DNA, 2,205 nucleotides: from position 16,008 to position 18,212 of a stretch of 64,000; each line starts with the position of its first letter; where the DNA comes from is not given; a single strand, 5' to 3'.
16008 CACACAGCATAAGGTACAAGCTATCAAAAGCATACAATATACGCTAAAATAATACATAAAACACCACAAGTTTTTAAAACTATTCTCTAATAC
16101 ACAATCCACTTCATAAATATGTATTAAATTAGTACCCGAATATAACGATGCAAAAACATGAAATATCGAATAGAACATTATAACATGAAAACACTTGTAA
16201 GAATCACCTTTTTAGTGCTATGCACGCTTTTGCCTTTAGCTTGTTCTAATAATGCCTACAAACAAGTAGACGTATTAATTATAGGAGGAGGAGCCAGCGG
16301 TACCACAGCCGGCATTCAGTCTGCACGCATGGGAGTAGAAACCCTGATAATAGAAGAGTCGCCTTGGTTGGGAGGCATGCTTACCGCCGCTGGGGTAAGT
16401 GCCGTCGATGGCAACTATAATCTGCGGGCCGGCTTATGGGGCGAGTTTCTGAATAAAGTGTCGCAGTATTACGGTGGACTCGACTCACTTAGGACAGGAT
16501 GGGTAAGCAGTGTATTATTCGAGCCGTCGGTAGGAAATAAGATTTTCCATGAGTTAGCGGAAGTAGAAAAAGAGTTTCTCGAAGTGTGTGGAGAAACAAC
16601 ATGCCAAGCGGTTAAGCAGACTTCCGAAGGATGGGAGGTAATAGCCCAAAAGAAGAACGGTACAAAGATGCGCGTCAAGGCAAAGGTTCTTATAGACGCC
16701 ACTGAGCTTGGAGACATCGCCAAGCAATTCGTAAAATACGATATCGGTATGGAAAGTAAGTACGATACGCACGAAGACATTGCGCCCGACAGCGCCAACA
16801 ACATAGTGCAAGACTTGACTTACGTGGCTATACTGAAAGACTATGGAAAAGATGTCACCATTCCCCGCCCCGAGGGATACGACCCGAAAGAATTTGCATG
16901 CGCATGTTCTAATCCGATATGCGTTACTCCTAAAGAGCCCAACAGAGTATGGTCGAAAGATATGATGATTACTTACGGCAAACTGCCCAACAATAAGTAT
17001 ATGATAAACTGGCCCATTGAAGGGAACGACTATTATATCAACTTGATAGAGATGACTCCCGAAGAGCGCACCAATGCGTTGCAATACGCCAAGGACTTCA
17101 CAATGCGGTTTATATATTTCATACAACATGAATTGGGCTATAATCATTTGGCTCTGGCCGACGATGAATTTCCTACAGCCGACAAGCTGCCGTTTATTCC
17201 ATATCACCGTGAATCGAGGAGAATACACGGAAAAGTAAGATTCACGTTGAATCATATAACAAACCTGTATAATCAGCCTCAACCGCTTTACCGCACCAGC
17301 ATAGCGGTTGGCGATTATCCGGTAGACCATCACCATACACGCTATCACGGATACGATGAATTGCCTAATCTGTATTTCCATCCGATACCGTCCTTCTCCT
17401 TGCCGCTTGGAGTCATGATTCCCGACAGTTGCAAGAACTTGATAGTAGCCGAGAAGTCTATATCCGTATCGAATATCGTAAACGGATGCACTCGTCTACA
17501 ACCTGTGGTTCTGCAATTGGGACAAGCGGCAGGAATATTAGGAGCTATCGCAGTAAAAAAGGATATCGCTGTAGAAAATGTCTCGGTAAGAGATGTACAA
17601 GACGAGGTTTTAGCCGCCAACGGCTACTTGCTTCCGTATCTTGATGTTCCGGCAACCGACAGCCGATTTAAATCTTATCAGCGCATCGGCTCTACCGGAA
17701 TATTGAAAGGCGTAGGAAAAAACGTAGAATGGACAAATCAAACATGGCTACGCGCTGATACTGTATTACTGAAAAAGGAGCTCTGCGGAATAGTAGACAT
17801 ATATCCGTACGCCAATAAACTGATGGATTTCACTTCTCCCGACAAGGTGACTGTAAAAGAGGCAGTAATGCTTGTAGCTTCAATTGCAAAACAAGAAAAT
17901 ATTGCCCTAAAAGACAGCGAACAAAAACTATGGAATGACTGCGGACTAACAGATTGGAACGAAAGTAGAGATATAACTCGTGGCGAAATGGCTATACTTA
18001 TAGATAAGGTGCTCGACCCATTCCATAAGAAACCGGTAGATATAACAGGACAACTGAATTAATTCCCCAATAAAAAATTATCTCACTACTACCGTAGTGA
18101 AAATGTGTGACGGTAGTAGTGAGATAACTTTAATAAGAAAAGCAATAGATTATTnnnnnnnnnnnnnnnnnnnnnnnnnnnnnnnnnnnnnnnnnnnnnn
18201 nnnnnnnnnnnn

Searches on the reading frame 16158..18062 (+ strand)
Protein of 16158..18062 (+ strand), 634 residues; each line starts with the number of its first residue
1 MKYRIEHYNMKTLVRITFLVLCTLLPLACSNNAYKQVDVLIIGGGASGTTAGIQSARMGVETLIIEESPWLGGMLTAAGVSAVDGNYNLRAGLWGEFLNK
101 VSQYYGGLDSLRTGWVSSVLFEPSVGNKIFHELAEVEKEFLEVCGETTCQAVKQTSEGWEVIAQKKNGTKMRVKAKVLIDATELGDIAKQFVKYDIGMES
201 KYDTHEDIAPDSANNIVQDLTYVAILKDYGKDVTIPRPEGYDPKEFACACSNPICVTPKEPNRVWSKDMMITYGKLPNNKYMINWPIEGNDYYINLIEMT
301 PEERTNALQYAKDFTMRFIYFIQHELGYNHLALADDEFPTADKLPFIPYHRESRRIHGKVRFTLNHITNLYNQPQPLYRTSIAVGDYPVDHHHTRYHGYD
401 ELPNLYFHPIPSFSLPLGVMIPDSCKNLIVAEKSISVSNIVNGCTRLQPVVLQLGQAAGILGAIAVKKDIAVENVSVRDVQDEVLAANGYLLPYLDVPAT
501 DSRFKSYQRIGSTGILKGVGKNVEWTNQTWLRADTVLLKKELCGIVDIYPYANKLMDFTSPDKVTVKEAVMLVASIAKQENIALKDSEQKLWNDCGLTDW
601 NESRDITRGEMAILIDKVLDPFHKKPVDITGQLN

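Call 45: find_encoding_contigs(protein=window:16158-18062:+, flank=10000, max_places=10)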
Protein window:16158-18062:+ (634 aa): 8 contigs read that carry it; 5 places shown.
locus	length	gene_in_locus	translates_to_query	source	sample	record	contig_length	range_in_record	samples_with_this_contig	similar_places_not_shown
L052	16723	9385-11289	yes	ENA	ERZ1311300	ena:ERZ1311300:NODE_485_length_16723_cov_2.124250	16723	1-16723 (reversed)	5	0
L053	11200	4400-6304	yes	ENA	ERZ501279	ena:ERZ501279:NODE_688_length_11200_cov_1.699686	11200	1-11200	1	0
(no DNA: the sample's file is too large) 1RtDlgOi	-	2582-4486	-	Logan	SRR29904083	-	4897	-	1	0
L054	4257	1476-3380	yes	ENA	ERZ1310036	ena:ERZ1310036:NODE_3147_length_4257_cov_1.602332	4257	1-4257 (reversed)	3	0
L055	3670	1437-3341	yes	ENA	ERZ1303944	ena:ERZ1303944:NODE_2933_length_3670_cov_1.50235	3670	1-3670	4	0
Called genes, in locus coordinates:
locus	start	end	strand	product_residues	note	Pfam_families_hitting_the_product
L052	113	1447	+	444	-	PF02812:ELFV_dehydrog_N, PF00208:ELFV_dehydrog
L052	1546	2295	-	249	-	PF12667:NigD_N, PF17415:NigD_C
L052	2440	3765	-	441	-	PF01547:SBP_bac_1, PF13416:SBP_bac_8, PF13343:SBP_bac_6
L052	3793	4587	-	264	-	PF00528:BPD_transp_1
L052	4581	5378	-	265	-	PF00528:BPD_transp_1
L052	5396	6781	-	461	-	PF00005:ABC_tran, PF13304:AAA_21 (faint), PF08402:TOBE_2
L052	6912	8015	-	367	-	PF03308:MeaB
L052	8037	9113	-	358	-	PF22544:HYDIN_VesB_CFA65-like_Ig, PF07610:DUF1573, PF15780:ASH (faint), PF07610:DUF1573 (weak), PF22544:HYDIN_VesB_CFA65-like_Ig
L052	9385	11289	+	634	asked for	PF12831:FAD_oxidored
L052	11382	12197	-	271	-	PF19293:CdaA_N, PF02457:DAC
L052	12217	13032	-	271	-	PF00809:Pterin_bind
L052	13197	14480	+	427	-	PF01225:Mur_ligase (weak), PF08245:Mur_ligase_M, PF02875:Mur_ligase_C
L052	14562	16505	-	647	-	PF03372:Exo_endo_phos, PF16656:Pur_ac_phosph_N, PF00149:Metallophos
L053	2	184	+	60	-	?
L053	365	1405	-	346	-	-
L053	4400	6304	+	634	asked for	PF12831:FAD_oxidored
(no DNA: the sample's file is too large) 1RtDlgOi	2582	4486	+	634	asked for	PF12831:FAD_oxidored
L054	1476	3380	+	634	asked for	PF12831:FAD_oxidored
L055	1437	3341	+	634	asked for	PF12831:FAD_oxidored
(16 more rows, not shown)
